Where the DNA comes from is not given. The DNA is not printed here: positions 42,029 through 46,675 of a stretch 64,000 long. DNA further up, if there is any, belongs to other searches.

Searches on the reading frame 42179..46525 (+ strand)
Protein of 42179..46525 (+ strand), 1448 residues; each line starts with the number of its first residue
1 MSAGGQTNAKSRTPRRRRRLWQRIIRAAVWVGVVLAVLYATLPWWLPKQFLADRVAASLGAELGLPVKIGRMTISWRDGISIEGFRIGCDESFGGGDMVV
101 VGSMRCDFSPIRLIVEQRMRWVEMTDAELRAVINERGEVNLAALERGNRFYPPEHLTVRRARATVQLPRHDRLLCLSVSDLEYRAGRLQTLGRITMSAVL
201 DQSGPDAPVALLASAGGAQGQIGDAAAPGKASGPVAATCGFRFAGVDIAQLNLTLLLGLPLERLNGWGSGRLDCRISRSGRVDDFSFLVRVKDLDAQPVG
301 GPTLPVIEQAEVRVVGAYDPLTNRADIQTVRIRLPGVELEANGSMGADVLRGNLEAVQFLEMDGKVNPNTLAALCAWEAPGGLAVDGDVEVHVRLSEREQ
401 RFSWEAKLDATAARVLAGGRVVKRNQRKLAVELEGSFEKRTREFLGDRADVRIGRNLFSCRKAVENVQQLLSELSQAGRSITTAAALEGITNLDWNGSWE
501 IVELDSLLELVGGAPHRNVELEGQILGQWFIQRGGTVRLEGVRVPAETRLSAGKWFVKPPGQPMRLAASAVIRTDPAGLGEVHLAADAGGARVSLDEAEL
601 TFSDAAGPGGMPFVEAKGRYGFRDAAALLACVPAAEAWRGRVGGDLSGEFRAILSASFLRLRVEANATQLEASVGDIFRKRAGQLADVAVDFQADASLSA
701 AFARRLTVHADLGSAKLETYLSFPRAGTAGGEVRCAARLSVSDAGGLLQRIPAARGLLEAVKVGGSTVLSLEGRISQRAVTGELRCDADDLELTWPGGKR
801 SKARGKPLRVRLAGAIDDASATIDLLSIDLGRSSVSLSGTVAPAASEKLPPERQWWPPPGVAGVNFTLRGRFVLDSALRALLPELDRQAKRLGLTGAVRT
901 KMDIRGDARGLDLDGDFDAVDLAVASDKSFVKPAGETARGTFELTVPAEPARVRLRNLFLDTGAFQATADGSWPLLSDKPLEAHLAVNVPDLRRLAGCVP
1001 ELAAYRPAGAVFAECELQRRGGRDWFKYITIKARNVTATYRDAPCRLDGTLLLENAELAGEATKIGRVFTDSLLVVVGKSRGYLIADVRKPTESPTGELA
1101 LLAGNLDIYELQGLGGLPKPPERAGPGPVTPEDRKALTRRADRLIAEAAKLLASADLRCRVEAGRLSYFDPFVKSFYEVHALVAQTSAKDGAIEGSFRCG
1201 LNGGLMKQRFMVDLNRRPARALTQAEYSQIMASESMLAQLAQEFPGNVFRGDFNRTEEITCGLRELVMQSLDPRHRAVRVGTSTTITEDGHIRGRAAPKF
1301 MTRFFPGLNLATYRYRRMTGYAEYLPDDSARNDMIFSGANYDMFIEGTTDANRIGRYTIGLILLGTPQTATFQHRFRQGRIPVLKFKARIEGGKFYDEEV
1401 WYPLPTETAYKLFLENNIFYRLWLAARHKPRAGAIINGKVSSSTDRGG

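Call 55: search_protein_families(library=pfam, proteins=[window:42179-46525:+], max_evalue=0.00001)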
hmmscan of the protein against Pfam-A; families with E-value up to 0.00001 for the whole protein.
window:42179-46525:+ (1448 aa): 1 family
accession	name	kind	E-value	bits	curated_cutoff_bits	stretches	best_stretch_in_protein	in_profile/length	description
PF05359.17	DUF748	-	4.1e-06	25.6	50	1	18-342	8-322/1037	Domain of Unknown Function (DUF748)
